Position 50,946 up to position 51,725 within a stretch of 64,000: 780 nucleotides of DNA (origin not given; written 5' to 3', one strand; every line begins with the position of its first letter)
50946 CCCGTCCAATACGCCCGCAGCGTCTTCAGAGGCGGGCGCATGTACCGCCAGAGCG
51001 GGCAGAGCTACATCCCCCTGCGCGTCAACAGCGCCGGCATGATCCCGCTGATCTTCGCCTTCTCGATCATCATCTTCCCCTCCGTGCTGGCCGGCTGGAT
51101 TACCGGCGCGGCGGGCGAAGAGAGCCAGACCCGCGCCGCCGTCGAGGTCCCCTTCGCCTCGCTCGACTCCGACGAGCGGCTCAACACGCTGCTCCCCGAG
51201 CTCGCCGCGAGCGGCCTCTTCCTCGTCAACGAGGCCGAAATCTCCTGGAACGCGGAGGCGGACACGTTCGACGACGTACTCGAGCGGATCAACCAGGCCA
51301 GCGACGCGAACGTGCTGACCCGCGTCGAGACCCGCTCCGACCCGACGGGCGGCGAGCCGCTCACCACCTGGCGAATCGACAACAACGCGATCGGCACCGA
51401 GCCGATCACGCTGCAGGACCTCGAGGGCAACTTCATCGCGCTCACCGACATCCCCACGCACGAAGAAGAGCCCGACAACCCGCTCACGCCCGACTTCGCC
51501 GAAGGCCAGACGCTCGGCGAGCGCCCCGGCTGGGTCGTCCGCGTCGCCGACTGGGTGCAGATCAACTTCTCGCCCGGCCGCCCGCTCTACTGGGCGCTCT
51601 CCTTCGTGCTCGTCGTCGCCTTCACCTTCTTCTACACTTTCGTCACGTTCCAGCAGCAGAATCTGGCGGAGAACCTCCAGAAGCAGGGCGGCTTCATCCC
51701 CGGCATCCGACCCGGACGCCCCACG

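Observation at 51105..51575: SecY with a ~155-residue acidic insertion in the extracytoplasmic TM7-TM8 loop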

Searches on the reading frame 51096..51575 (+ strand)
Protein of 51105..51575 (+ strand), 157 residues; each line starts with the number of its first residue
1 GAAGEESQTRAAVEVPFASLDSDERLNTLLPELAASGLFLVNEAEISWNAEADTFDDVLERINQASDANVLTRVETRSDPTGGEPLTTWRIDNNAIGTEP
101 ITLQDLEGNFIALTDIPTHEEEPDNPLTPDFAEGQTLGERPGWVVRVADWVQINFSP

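Call 3: search_protein_families(library=pfam, proteins=[window:51105-51575:+], max_evalue=1)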
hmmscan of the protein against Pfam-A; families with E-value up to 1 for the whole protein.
window:51105-51575:+ (157 aa): 0 families

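Call 6: find_homologous_proteins(query=window:51096-51545:+, max_evalue=0.01)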
Query window:51096-51545:+ (150 aa): 4 proteins with E <= 0.01 among 69 candidates.
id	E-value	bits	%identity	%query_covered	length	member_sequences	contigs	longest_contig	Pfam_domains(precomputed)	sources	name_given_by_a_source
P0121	3.8e-42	162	57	97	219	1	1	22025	PF00344.26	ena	-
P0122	2.0e-34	137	72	63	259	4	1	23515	PF00344.26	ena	-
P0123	4.5e-12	64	70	29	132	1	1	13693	-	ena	-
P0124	5.0e-12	64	70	29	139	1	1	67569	PF00344.26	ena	-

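Call 27: search_protein_representatives(alignment_id=A3)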
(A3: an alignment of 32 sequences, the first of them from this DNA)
Query: 32 sequences, 151 profile positions. Proteins with E-value up to 0.001 (for the whole library): 270; up to 1e-10: 38; up to 1e-30: 3. The best 150 are listed.
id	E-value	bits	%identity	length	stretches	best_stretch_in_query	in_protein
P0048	5.0e-58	211.5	-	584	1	1-151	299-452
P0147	3.3e-57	208.8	-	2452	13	37-117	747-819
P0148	9.8e-45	168.4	-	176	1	1-131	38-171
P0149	2.0e-29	118.6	-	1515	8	22-83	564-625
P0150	1.6e-28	115.7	-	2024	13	23-102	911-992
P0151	4.5e-26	107.8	-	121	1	3-83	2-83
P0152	6.3e-25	104.1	-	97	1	73-151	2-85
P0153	1.8e-24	102.6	-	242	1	21-101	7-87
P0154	1.1e-20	90.3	-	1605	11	22-83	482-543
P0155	1.5e-20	89.9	-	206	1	80-150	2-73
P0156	2.8e-20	89.0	-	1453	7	32-82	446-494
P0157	2.3e-19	86.0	-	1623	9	29-74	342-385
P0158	6.2e-19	84.6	-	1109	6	23-85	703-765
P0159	4.5e-16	75.3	-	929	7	9-119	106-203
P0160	2.5e-15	72.9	-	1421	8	32-77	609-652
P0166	4.9e-13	65.5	-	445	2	37-122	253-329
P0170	1.3e-12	64.0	-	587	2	32-123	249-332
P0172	1.9e-12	63.6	-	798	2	36-121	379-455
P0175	3.3e-12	62.8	-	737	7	69-145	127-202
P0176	6.5e-12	61.8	-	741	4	36-133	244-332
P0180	4.7e-11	59.0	-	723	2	37-120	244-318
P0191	1.1e-09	54.6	-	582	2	31-138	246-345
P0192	1.3e-09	54.3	-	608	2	13-133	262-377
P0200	4.5e-09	52.6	-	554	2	26-120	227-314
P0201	4.6e-09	52.5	-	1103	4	34-115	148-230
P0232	3.1e-07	46.6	-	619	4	35-120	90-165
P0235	3.3e-07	46.5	-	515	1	21-136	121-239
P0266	2.1e-06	43.9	-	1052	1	33-124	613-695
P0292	7.1e-06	42.2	-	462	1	24-126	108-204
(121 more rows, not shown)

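Call 28: search_protein_families(library=pfam, proteins=[P0147, P0149, P0166, P0170, P0172, P0176, P0191, P0200, P0153, P0235], max_evalue=0.01)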
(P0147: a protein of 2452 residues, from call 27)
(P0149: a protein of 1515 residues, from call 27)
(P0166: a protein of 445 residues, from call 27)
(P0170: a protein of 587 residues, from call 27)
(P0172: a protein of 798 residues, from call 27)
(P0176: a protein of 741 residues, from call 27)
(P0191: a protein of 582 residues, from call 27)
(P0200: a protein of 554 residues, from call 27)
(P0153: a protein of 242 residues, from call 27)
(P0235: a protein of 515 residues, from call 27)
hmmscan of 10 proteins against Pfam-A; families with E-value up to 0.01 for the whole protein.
P0147 (2452 aa): 3 families
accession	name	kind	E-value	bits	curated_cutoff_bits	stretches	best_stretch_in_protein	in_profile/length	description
PF07196.18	Flagellin_IN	-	7.8e-46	154.5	22.7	8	505-548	5-55/55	Flagellin hook IN motif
PF13400.11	Tad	-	4.3e-06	27.4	22.3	1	2-45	4-46/47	Putative Flp pilus-assembly TadE/G-like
PF00092.34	VWA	-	1.1e-05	26.1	23.8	1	2260-2437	38-170/174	von Willebrand factor type A domain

P0149 (1515 aa): 2 families
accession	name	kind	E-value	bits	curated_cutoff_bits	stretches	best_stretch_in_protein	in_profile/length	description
PF07196.18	Flagellin_IN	-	2.3e-31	108.2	22.7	7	881-926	12-53/55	Flagellin hook IN motif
PF18914.6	DUF5666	-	1.6e-09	38.3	27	0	578-598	6-26/60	Domain of unknown function (DUF5666)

P0166 (445 aa): 3 families
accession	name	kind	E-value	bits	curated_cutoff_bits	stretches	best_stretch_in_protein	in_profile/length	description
PF07195.17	FliD_C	-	3.9e-23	82.6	25.4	1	333-440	1-113/236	Flagellar hook-associated protein 2 C-terminus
PF02465.23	FliD_N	-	6.4e-18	65.6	24.8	1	12-110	1-96/97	Flagellar hook-associated protein 2 N-terminus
PF07196.18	Flagellin_IN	-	1.4e-14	54.5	22.7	2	141-192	9-54/55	Flagellin hook IN motif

P0170 (587 aa): 3 families
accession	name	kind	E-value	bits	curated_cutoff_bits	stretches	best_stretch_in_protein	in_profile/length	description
PF07195.17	FliD_C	-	9.7e-43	146.7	25.4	1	346-570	8-236/236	Flagellar hook-associated protein 2 C-terminus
PF02465.23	FliD_N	-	2.8e-20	73.2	24.8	1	12-111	1-96/97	Flagellar hook-associated protein 2 N-terminus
PF07196.18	Flagellin_IN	-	7.5e-14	52.1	22.7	2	257-306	1-55/55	Flagellin hook IN motif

P0172 (798 aa): 2 families
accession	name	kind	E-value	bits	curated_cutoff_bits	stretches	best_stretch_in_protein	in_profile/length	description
PF07195.17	FliD_C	-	3.8e-37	128.4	25.4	1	460-780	1-235/236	Flagellar hook-associated protein 2 C-terminus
PF02465.23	FliD_N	-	3.3e-17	63.3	24.8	1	22-121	1-96/97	Flagellar hook-associated protein 2 N-terminus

P0176 (741 aa): 3 families
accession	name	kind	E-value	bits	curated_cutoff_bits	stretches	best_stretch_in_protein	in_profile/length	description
PF07195.17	FliD_C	-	3.2e-28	99.2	25.4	1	537-737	3-203/236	Flagellar hook-associated protein 2 C-terminus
PF02465.23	FliD_N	-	1.1e-23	84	24.8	1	10-105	1-96/97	Flagellar hook-associated protein 2 N-terminus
PF18914.6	DUF5666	-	0.00082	20.1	27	0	344-368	5-29/60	Domain of unknown function (DUF5666)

P0191 (582 aa): 3 families
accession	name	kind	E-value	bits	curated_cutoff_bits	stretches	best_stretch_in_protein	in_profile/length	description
PF07195.17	FliD_C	-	4e-35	121.8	25.4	1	331-559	1-235/236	Flagellar hook-associated protein 2 C-terminus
PF02465.23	FliD_N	-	6.5e-19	68.8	24.8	1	15-109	1-96/97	Flagellar hook-associated protein 2 N-terminus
PF07196.18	Flagellin_IN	-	1.1e-15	58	22.7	2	256-301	11-54/55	Flagellin hook IN motif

P0200 (554 aa): 5 families
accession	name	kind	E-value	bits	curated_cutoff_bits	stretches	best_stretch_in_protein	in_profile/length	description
PF07195.17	FliD_C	-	2.8e-48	164.9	25.4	1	320-537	1-235/236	Flagellar hook-associated protein 2 C-terminus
PF02465.23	FliD_N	-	8.3e-25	87.7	24.8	1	8-103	1-96/97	Flagellar hook-associated protein 2 N-terminus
PF18914.6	DUF5666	-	1.1e-05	26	27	0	130-154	6-30/60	Domain of unknown function (DUF5666)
PF07196.18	Flagellin_IN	-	7.6e-05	23.3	22.7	1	244-289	2-53/55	Flagellin hook IN motif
PF08946.15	Osmo_CC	-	0.0011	19.6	24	1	495-526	15-42/46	Osmosensory transporter coiled coil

P0153 (242 aa): 1 family
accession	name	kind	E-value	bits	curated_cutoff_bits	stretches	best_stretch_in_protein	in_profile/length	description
PF08619.15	Nha1_C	-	0.006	16.3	23.7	1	47-136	5-88/464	Alkali metal cation/H+ antiporter Nha1 C terminus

P0235 (515 aa): 4 families
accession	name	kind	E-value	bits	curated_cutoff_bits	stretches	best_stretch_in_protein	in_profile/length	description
PF07195.17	FliD_C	-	1.1e-44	153.1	25.4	1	240-505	2-236/236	Flagellar hook-associated protein 2 C-terminus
PF02465.23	FliD_N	-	2.9e-23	82.7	24.8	1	10-107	1-97/97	Flagellar hook-associated protein 2 N-terminus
PF25541.1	TBCA_PH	-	0.0028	17.8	27.8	0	428-494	33-99/139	PH domain-containing proteins, TBCA domain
PF15188.11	CCDC-167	-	0.0029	18.3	27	0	433-492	9-68/84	Coiled-coil domain-containing protein 167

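Call 30: predict_structure(alignment_id=A3)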
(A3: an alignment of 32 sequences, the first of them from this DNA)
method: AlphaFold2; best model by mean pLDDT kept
length: 152 residues; sequences in the alignment: 32
mean_pLDDT: 74.6   pTM: 0.68
mean pLDDT of the five models: 74.6, 74.4, 73.8, 69.8, 68.9
residues with pLDDT >= 90: 39; 70-90: 60; 50-70: 26; < 50: 27
segments of 3 or more residues with pLDDT < 50: 1-8, 124-129, 131-135, 145-152
pLDDT, mean of each block of 10 residues (from residue 1): 41 79 91 92 92 94 92 87 75 82 82 72 49 54 45 41
secondary structure, 60 per line:
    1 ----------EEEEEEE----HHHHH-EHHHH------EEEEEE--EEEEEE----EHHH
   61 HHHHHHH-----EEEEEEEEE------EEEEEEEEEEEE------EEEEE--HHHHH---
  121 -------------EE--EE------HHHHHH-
elements in order: E11-17 H22-26 H29-32 E39-44 E47-52 H58-67 E73-81 E88-99 E106-110 H113-117 H146-151

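Call 33: fold_search(model_id=the predicted structure, library=pdb)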
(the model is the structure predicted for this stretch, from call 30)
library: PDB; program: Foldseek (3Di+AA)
matches with E <= 10: 326; with E <= 0.001: 0
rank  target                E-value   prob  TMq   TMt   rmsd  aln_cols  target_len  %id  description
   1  6sih_A                4.6e-03  1.00  0.43  0.16   5.5       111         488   14  Structure of bacterial flagellar capping protein FliD (released 2020-05-27)
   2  9gsx_X                1.1e-02  0.97  0.36  0.11  10.0       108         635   14  Campylobacter hook-filament junction-cap complex (released 2025-04-09)
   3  6iwy                  1.1e-02  0.93  0.35  0.17  10.0       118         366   14  Crystal structure of the flagellar cap protein FliD from Helicobacter pylori (released 2019-05-22)
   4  9gsx_Y                1.7e-02  0.96  0.36  0.12   5.6       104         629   16  Campylobacter hook-filament junction-cap complex (released 2025-04-09)
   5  9gsx_Z                2.4e-02  0.98  0.40  0.12   4.6       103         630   13  Campylobacter hook-filament junction-cap complex (released 2025-04-09)
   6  9gsx_W                3.6e-02  0.69  0.27  0.10   7.2       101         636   15  Campylobacter hook-filament junction-cap complex (released 2025-04-09)
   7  9gsx_a                4.3e-02  0.80  0.34  0.11   5.9       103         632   16  Campylobacter hook-filament junction-cap complex (released 2025-04-09)
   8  4q8g_A                4.5e-01  0.15  0.17  0.08  13.7        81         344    9  Structure of the Saccharomyces cerevisiae PAN2 pseudoubiquitin-hydrolase (released 2014-06-04)
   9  9ndy_I                5.8e-01  0.07  0.19  0.08  18.0       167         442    8  Composite baseplate asymmetric unit of JohannRWettstein (Bas63) (released 2025-11-19)
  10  2p8j_B                1.1e+00  0.07  0.19  0.16  10.3       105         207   12  Crystal structure of S-adenosylmethionine-dependent methyltransferase (NP_349143.1) from Clostridium acetobutylicum at (released 2007-04-24)
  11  4q8g_B                1.2e+00  0.09  0.17  0.08  14.4        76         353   10  Structure of the Saccharomyces cerevisiae PAN2 pseudoubiquitin-hydrolase (released 2014-06-04)
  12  3m7m                  1.2e+00  0.07  0.23  0.17  10.4       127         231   10  Crystal structure of monomeric hsp33 (released 2011-01-26)
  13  5swk_D                1.2e+00  0.10  0.14  0.18   5.6        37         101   22  Crystal structure of p53 epitope-scaffold based on a inhibitor of cysteine proteases in complex with human MDM2 (released 2017-10-18)
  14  6vp6_B                1.3e+00  0.08  0.19  0.13   9.9        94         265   12  Cryo-EM structure of the C-terminal half of the Parkinson's Disease-linked protein Leucine Rich Repeat Kinase 2 (LRRK2 (released 2020-08-26)
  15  9h3g_Ia               1.4e+00  0.08  0.20  0.17   9.3       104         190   10  Structure of the Arabidopsis thaliana 80S ribosome in complex with P- and E-site tRNAs and mRNA (released 2026-02-04)
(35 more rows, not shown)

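Call 38: search_protein_families(library=pfam, alignment_id=A3, max_evalue=10)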
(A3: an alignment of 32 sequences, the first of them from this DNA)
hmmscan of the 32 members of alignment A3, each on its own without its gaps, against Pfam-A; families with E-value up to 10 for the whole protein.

A. member 1, seq(152 aa): 0 families

B. families by the number of members that match (of 32 scanned): 8 families
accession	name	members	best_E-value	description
PF13522.11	GATase_6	1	0.039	Glutamine amidotransferase domain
PF14269.12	Arylsulfotran_2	1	0.076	Arylsulfotransferase (ASST)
PF22737.1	NNH6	1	0.13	NACHT N-terminal Helical domain 6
PF13817.11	DDE_Tnp_IS66_C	1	0.13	IS66 C-terminal element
PF04563.20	RNA_pol_Rpb2_1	1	0.15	RNA polymerase beta subunit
PF11148.14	DUF2922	1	0.15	Protein of unknown function (DUF2922)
PF25605.1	Phage_80a_gp11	1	0.17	Phage 80a gp11 protein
PF12423.13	KIF1B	1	0.18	Kinesin protein 1B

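Call 39: search_solved_structures(query=A3, max_evalue=10, show_alignments=3)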
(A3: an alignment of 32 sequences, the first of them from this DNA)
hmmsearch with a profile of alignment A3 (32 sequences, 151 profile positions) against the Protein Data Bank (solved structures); distinct sequences matched with E-value up to 10: 1.
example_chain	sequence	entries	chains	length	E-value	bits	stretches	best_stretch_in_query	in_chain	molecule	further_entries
6v3p_C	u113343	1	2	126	0.15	15.1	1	56-122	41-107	IgA FC receptor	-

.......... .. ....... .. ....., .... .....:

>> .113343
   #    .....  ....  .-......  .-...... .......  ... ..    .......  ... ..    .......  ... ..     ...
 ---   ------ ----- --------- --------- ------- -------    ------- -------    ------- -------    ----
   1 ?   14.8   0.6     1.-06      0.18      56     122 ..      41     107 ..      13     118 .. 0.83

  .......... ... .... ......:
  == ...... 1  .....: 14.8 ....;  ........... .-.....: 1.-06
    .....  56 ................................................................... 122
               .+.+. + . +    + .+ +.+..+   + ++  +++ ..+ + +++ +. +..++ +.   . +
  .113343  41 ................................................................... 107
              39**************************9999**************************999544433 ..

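Call 42: list_cluster_members(proteins=[P0147, P0166, P0170, P0149, P0153, P0192, P0180, P0235])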
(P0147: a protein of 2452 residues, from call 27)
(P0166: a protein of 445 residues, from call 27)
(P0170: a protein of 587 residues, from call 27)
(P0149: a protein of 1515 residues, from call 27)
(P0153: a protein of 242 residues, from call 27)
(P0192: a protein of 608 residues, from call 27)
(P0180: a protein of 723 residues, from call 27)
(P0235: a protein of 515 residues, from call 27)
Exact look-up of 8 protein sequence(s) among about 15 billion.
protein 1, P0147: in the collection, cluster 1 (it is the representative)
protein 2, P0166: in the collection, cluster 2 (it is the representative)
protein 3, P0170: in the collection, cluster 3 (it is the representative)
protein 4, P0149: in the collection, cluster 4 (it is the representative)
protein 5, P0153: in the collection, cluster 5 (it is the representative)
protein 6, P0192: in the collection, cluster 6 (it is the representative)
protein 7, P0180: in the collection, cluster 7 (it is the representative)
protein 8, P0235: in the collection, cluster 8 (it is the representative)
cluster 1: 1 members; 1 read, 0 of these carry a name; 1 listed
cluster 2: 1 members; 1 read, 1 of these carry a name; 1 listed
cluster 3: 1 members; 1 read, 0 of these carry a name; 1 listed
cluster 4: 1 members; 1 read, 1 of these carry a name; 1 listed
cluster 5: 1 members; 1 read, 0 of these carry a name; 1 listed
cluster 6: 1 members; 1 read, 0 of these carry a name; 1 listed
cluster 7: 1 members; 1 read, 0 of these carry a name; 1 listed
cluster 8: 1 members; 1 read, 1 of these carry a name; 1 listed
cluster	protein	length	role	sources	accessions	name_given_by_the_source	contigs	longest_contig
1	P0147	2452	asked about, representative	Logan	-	-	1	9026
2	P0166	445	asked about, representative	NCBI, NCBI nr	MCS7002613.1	MAG: flagellar filament capping protein FliD, partial [Dehalococcoidia bacterium] | flagellar filament capping protein FliD [Dehalococcoidia bacterium]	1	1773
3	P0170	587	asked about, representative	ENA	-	-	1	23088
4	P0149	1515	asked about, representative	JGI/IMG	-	hypothetical protein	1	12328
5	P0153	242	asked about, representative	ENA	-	-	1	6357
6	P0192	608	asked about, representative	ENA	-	-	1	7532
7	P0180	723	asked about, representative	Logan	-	-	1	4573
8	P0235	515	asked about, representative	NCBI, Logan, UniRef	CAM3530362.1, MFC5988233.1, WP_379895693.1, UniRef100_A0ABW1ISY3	flagellar filament capping protein FliD [Marinicrinis lubricantis] | Flagellar hook-associated protein 2 n=1 Tax=Marinicrinis lubricantis TaxID=2086470 ...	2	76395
